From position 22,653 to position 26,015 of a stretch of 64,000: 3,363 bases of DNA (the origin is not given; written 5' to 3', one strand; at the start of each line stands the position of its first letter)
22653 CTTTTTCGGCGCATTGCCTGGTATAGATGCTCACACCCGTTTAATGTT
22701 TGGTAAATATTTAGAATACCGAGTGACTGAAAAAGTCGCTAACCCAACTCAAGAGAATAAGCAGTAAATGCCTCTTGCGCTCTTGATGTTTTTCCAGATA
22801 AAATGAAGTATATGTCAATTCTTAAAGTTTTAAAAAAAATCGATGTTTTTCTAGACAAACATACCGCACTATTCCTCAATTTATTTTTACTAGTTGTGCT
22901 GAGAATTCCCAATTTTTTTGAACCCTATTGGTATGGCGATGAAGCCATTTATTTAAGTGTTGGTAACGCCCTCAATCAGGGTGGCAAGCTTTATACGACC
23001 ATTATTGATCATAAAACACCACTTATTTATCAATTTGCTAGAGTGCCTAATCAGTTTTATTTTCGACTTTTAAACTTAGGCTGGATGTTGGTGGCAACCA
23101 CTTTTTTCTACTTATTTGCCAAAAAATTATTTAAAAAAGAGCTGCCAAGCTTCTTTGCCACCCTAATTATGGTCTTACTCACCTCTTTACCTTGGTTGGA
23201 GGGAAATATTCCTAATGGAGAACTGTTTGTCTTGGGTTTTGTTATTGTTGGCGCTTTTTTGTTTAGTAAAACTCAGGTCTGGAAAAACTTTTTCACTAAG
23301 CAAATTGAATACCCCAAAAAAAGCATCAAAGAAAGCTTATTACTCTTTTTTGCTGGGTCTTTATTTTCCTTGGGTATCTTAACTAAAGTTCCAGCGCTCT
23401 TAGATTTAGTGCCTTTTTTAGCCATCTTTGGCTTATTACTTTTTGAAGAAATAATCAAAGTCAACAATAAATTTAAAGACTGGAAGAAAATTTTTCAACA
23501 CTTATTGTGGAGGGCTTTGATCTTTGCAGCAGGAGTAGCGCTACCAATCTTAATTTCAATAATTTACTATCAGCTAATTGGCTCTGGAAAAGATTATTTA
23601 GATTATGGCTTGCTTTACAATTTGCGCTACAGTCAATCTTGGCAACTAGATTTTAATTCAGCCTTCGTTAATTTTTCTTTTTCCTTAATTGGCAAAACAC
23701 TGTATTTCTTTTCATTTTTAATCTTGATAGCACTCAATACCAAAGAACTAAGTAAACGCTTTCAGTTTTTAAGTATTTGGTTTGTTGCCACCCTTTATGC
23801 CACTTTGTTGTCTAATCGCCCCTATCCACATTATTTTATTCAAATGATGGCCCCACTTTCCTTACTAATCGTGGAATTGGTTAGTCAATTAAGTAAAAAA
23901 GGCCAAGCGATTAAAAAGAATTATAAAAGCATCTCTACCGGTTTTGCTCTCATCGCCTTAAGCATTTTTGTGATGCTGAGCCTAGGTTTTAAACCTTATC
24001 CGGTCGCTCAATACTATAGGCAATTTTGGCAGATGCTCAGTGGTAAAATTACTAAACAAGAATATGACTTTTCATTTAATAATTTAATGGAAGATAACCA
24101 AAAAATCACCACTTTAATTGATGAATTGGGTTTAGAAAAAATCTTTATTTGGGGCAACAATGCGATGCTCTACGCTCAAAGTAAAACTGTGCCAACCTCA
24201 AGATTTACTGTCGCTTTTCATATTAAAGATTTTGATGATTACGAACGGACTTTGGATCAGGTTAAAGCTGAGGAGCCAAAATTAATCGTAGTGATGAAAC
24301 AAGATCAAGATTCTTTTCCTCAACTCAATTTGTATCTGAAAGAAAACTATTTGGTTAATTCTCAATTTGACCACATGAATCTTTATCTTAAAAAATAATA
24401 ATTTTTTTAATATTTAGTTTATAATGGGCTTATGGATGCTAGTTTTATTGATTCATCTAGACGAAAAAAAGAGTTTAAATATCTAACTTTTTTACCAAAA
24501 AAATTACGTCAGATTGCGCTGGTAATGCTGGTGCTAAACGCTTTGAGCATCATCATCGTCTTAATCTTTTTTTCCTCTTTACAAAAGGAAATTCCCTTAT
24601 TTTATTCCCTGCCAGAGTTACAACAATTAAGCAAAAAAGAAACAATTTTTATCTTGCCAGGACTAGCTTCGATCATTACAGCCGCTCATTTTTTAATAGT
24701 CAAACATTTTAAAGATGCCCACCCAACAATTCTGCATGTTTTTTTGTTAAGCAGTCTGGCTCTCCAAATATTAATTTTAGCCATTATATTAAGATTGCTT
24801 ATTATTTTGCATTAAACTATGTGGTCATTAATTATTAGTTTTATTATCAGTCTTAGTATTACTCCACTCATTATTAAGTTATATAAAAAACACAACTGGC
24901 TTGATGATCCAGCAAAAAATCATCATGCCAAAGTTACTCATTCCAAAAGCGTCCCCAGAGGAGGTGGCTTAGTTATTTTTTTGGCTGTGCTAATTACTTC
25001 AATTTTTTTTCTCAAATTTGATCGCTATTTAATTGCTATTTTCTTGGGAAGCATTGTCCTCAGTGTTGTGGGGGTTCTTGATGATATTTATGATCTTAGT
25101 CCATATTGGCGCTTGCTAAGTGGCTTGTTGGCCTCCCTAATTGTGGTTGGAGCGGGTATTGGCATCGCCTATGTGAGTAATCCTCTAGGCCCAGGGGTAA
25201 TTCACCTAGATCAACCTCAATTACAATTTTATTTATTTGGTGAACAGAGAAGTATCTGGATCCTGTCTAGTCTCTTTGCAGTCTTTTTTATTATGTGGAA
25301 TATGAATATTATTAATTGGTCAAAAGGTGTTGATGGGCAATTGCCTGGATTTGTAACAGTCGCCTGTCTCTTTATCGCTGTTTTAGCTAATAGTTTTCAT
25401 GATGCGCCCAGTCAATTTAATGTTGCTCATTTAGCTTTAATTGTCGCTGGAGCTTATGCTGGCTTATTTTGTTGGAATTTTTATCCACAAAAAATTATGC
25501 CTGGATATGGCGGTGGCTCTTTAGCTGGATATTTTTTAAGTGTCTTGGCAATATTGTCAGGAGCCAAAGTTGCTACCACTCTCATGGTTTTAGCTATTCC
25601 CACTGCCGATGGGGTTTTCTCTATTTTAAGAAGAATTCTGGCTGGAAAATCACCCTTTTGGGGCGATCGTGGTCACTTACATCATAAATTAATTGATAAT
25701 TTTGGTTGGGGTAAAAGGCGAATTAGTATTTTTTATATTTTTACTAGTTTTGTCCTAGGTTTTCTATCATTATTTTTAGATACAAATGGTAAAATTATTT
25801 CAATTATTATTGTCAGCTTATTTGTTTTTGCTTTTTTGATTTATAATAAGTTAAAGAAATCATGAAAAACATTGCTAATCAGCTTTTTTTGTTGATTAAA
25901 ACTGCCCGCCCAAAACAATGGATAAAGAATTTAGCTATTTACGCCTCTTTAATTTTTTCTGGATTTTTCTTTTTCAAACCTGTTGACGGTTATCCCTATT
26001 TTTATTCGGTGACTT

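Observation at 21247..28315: Envelope glycan locus with an arabinan-like donor enzyme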

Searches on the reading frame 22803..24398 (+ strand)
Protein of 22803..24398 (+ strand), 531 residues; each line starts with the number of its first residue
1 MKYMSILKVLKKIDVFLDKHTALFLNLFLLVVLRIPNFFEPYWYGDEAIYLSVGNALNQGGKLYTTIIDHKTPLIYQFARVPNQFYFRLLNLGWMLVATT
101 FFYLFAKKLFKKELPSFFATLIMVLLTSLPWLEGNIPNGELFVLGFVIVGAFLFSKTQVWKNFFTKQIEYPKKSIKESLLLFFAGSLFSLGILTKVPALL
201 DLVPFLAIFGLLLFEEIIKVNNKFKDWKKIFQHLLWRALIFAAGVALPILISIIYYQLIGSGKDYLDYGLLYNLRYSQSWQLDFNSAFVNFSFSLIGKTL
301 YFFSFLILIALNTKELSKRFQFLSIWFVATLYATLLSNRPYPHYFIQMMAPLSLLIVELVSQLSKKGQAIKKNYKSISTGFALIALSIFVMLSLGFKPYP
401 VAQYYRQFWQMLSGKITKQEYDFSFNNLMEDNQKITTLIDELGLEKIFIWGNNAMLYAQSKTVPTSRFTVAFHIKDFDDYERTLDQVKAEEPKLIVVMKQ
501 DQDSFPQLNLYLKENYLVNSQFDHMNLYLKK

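Call 3: search_protein_families(library=pfam, proteins=[window:22803-24398:+], max_evalue=0.01)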
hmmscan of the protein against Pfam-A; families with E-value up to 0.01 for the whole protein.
window:22803-24398:+ (531 aa): 0 families

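Call 4: search_protein_families(library=ncbifam, proteins=[window:22803-24398:+], max_evalue=0.01)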
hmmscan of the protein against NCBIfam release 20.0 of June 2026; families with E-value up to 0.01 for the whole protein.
window:22803-24398:+ (531 aa): 0 families

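Call 11: search_solved_structures(query=window:22803-24398:+, max_evalue=1)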
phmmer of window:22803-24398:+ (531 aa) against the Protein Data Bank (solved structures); distinct sequences matched with E-value up to 1: 2.
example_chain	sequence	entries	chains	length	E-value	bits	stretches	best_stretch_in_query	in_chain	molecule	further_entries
2lta_A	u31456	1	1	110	0.19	13.9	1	462-515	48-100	De novo designed protein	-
4hfs_A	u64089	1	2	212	0.69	12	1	418-456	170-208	Uncharacterized protein YncM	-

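Call 26: search_solved_structures(query=A2, max_evalue=10)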
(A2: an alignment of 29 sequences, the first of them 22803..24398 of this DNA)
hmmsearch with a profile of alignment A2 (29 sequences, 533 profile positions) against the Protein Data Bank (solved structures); distinct sequences matched with E-value up to 10: 1.
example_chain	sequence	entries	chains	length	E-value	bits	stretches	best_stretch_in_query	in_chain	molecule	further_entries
6wg0_H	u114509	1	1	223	2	10.3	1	402-468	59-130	Fab366 heavy chain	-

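Call 30: find_homologous_proteins(query=window:22803-24398:+, max_evalue=0.001)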
Query window:22803-24398:+ (531 aa): 665 proteins with E <= 0.001 among 8000 candidates; the best 120 are listed.
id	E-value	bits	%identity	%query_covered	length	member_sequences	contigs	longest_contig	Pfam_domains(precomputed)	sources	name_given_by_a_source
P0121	0.0e+0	1140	97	100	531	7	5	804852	-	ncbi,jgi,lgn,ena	-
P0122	1.1e-277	940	79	99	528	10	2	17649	-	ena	-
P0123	3.5e-276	935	78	100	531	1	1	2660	-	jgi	-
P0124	8.8e-274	927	77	99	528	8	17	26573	-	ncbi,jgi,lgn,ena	ncbi:MAG: hypothetical protein WCR60_01645 [Patescibacteria group bacterium]|jgi:4-amino-4-deoxy-L-a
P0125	3.6e-273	925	78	100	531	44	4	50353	-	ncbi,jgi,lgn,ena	-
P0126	7.2e-265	898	75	100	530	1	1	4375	-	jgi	jgi:4-amino-4-deoxy-L-arabinose transferase-like glycosyltransferase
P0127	1.5e-264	897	74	99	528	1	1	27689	-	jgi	jgi:hypothetical protein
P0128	4.4e-257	872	72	99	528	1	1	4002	-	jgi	jgi:hypothetical protein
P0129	7.1e-256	868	73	99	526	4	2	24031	PF27757.1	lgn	-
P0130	1.2e-255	867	71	100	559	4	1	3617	-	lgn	-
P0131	8.4e-223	759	65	99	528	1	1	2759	PF27757.1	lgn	-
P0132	7.8e-219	746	63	99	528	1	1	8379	-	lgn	-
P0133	5.1e-216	737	75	82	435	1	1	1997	-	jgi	jgi:4-amino-4-deoxy-L-arabinose transferase-like glycosyltransferase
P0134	1.3e-211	722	62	99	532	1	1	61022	-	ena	-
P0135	2.9e-205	701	61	98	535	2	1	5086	-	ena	-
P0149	1.7e-189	649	55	100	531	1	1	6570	PF02366.25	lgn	-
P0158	8.0e-188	644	55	99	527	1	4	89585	PF02366.25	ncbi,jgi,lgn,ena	jgi:hypothetical protein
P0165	8.9e-186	637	57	99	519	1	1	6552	PF02366.25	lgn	-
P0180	3.1e-163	563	53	95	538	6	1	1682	PF27757.1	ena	-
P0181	3.7e-161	556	51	99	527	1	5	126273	PF27757.1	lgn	-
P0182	1.1e-160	554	51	99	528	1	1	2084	PF02366.25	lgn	-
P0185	5.1e-159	549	51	99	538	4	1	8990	PF02366.25,PF27757.1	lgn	-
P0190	9.0e-157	541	50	99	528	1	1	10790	PF27757.1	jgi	jgi:hypothetical protein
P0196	2.0e-155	537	51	94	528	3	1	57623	PF02366.25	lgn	-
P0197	1.2e-154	534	50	93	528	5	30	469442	PF02366.25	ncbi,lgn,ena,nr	ncbi:MAG: hypothetical protein COU63_02745 [Candidatus Pacebacteria bacterium CG10_big_fil_rev_8_21_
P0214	1.1e-146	508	48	99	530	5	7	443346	PF02366.25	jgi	jgi:hypothetical protein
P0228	1.7e-143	497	46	98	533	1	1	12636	PF13231.13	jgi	jgi:hypothetical protein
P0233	1.1e-142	495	47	98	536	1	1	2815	PF27757.1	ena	-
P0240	5.3e-142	493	45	99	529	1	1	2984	PF02366.25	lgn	-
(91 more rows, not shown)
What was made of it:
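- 22803..24398 (+): GT-C fold glycosyltransferase (531 aa; about 10-11 TM helices plus a C-terminal alpha/beta domain from about residue 400). The motif PYWYGDE (41-47) directly follows TM1 and is invariant. Predicted user of a polyprenyl-phosphate sugar on the outer face of the membrane. Some homologues carry weak PF02366, PF13231 or PF27757 hits and a JGI 'ArnT-like' name (call 30).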

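Call 44: predict_structure(alignment_id=A3)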
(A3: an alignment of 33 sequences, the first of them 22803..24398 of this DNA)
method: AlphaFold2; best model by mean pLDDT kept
length: 531 residues; sequences in the alignment: 33
mean_pLDDT: 90.3   pTM: 0.90
mean pLDDT of the five models: 90.3, 90.2, 89.7, 88.9, 87.5
residues with pLDDT >= 90: 357; 70-90: 155; 50-70: 17; < 50: 2
segments of 3 or more residues with pLDDT < 50: none
pLDDT, mean of each block of 10 residues (from residue 1): 74 88 96 92 85 93 86 89 92 96 98 97 93 65 95 96 83 90 98 92 96 83 75 94 97 94 90 72 83 91 95 92 97 83 86 97 86 92 94 85 93 96 90 94 94 92 90 87 94 95 89 96 95 92
secondary structure, 60 per line:
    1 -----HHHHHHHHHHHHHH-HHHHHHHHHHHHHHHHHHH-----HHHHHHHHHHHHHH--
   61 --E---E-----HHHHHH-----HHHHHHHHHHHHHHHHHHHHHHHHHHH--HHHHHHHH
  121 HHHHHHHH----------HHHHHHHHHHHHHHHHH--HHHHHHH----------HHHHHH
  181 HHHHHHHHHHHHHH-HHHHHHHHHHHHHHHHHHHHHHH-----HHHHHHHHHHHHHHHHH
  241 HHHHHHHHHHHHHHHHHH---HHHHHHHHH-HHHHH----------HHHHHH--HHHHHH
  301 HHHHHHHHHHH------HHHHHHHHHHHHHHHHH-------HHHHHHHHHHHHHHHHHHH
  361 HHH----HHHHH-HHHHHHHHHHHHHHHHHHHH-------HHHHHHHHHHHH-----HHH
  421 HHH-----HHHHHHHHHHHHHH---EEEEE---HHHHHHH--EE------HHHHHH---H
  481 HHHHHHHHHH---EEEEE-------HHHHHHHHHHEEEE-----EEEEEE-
elements in order: H6-19 H21-39 H45-58 H73-78 H84-110 H113-128 H139-155 H158-164 H175-194 H196-218 H224-258 H262-270 H272-276 H287-292 H295-311 H318-334 H342-363 H368-372 H374-393 H401-412 H418-423 H429-442 E446-450 H454-460 H471-476 H480-490 E494-498 H506-515 E516-519 E525-530
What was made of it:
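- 22803..24398 (+): AF2 pLDDT 90.3 (call 44).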

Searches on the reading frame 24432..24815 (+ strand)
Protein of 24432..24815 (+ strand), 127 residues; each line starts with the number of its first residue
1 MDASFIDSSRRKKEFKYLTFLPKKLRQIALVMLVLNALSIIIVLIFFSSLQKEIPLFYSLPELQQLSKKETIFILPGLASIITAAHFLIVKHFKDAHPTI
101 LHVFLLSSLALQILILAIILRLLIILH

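Call 3: search_protein_families(library=pfam, proteins=[window:24432-24815:+], max_evalue=0.01)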
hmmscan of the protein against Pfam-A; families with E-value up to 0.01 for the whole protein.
window:24432-24815:+ (127 aa): 0 families

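Call 4: search_protein_families(library=ncbifam, proteins=[window:24432-24815:+], max_evalue=0.01)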
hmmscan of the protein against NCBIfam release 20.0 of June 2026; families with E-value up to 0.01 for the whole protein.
window:24432-24815:+ (127 aa): 0 families

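Call 94: search_protein_families(library=pfam, alignment_id=A6, max_evalue=1)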
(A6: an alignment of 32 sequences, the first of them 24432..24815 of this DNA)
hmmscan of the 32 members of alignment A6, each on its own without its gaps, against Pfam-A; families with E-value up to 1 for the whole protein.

A. member 1, window:24432-24815:+ (127 aa): 1 family
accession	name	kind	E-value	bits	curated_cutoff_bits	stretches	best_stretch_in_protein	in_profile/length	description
PF19732.4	SpoIIE_N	-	0.011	14.7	27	1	20-92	143-212/605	Stage II sporulation protein E N-terminal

B. families by the number of members that match (of 32 scanned): 11 families
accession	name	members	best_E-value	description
PF07853.16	DUF1648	4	0.0015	Domain of unknown function (DUF1648)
PF19732.4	SpoIIE_N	1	0.011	Stage II sporulation protein E N-terminal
PF04276.17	DUF443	1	0.012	Protein of unknown function (DUF443)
PF18955.5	DUF5698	1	0.014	Domain of unknown function (DUF5698)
PF03896.21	TRAP_alpha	1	0.019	Translocon-associated protein (TRAP), alpha subunit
PF18390.7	GlgX_C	1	0.091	Glycogen debranching enzyme C-terminal domain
PF07163.17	Pex26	1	0.094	Pex26 protein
PF07766.19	LETM1_RBD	1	0.12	LETM1-like, RBD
PF06024.17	Orf78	1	0.16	Orf78 (ac78)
PF11151.13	DUF2929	1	0.34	Protein of unknown function (DUF2929)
PF25487.1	ETR1_N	1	0.42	Ethylene receptor 1-like, N-terminal domain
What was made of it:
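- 24432..24815 (+): Conserved 127-aa membrane protein with 3 predicted TM helices, the motif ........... after TM1 and an invariant Arg in TM3. No known family. Candidate accessory subunit or lipid-sugar flippase (inference only). No meaningful Pfam match; DUF1648 appears in 4 of 32 members at E 0.0015 or weaker (call 94).
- Tried and rejected: Noise only (call 94).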

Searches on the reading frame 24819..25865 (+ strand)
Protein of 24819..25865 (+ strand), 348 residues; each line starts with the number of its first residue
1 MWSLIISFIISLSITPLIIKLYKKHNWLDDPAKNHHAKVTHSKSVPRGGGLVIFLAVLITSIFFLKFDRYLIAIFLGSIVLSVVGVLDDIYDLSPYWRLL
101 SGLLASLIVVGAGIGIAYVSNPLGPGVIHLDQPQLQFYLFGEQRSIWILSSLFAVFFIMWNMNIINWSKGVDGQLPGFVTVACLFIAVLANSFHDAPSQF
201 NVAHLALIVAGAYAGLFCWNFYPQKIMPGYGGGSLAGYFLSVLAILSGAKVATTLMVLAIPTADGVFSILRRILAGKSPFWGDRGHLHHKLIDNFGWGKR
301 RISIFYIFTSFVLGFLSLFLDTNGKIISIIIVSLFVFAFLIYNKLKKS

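Call 3: search_protein_families(library=pfam, proteins=[window:24819-25865:+], max_evalue=0.01)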
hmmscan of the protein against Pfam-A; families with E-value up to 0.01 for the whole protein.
window:24819-25865:+ (348 aa): 1 family
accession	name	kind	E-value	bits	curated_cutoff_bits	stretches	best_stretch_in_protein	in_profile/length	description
PF00953.26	Glycos_transf_4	-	7.3e-24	85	27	1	72-247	2-159/160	Glycosyl transferase family 4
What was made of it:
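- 24819..25865 (+): Polyprenyl-phosphate sugar-1-phosphate transferase of the MraY/WecA superfamily (348 aa, about 10 TM helices). WecA/TagO-like rather than MraY. Predicted initiating enzyme. PF00953 at 85 bits (call 3).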

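Call 4: search_protein_families(library=ncbifam, proteins=[window:24819-25865:+], max_evalue=0.01)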
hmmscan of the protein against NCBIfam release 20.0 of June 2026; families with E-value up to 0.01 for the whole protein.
window:24819-25865:+ (348 aa): 3 families
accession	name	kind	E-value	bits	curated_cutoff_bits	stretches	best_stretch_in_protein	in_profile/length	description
TIGR02380.1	ECA_wecA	exception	8.6e-22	77.7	326.05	1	3-343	3-330/346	UDP-N-acetylglucosamine--undecaprenyl-phosphate N-acetylglucosaminephosphotransferase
NF053644.1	MraY_archaea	equivalog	4.1e-12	46.1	450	2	153-313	185-335/340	pseudomurein biosynthesis MraY family phospho-N-acetylmuramoyl-pentapeptide-transferase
TIGR00445.1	mraY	equivalog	1.1e-09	38.2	192.05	1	13-314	3-311/321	phospho-N-acetylmuramoyl-pentapeptide-transferase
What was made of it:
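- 24819..25865 (+): TIGR02380 wecA 77.7 bits over the full length, against mraY 38 bits; both are far below their curated cut-offs (call 4).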

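Call 62: search_solved_structures(query=window:24819-25865:+, max_evalue=0.01)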
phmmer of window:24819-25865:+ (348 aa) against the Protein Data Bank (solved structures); distinct sequences matched with E-value up to 0.01: 1.
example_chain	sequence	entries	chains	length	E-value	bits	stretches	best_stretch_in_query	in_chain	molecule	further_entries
5jnq_A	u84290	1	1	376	5.8e-10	42.2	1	3-313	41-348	Phospho-N-acetylmuramoyl-pentapeptide-transferase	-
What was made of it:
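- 24819..25865 (+): The only PDB sequence hit is MraY 5jnq at 5.8e-10 (call 62).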
